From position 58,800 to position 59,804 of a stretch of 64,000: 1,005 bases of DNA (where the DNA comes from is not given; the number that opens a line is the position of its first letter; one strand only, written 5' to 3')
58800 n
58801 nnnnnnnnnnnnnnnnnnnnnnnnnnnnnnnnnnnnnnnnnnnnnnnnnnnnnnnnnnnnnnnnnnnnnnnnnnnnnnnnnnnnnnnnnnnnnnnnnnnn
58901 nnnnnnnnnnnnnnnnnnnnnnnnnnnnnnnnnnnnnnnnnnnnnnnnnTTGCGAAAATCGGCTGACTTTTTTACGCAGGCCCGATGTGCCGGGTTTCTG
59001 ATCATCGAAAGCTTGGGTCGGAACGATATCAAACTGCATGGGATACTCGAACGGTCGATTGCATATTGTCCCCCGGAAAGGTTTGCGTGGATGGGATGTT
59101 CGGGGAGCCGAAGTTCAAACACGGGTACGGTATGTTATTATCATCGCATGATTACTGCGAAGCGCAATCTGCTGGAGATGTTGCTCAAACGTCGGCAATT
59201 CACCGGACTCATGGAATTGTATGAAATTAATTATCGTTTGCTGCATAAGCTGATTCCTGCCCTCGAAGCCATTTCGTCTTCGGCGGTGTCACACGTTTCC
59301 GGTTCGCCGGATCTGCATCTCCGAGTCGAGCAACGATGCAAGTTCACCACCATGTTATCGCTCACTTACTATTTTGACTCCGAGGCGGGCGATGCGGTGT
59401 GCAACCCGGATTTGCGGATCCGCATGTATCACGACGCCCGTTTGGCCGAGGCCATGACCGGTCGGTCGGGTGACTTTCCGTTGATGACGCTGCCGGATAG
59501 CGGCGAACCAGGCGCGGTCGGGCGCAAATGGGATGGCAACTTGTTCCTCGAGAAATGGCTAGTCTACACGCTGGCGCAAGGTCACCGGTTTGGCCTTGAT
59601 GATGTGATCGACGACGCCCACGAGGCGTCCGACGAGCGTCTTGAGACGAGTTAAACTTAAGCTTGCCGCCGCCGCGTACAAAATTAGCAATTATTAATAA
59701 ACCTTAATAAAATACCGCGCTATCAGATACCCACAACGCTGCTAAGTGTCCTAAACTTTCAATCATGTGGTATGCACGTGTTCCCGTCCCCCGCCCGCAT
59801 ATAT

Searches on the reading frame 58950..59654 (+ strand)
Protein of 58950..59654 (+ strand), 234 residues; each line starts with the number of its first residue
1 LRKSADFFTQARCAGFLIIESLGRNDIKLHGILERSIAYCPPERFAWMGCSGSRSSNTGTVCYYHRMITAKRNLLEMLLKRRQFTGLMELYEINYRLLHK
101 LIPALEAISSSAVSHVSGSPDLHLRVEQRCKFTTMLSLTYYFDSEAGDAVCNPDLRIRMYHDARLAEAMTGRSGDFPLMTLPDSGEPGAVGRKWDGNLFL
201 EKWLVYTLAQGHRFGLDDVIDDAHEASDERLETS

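Call 4: search_protein_families(library=pfam, proteins=[window:58950-59654:+], max_evalue=0.01)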
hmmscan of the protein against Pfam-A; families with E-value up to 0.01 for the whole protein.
window:58950-59654:+ (234 aa): 1 family
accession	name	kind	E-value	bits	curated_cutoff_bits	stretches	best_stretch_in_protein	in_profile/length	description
PF06853.17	DUF1249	-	4.1e-23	82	25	1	98-213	2-116/116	Protein of unknown function (DUF1249)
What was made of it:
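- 59091..59654 (+): DUF1249 (YqiB-like) gene, the conserved upstream neighbour of both canonical iscR and the Cys-free regulator. Pfam PF06853 E=4e-23 (call 4).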

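Call 5: search_protein_families(library=ncbifam, proteins=[window:58950-59654:+], max_evalue=1)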
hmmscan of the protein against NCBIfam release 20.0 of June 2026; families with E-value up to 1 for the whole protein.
window:58950-59654:+ (234 aa): 1 family
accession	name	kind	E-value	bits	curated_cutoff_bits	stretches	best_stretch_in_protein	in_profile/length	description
NF008267.0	PRK11039.1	equivalog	5.5e-13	49.1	195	1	83-212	8-135/141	DUF1249 family protein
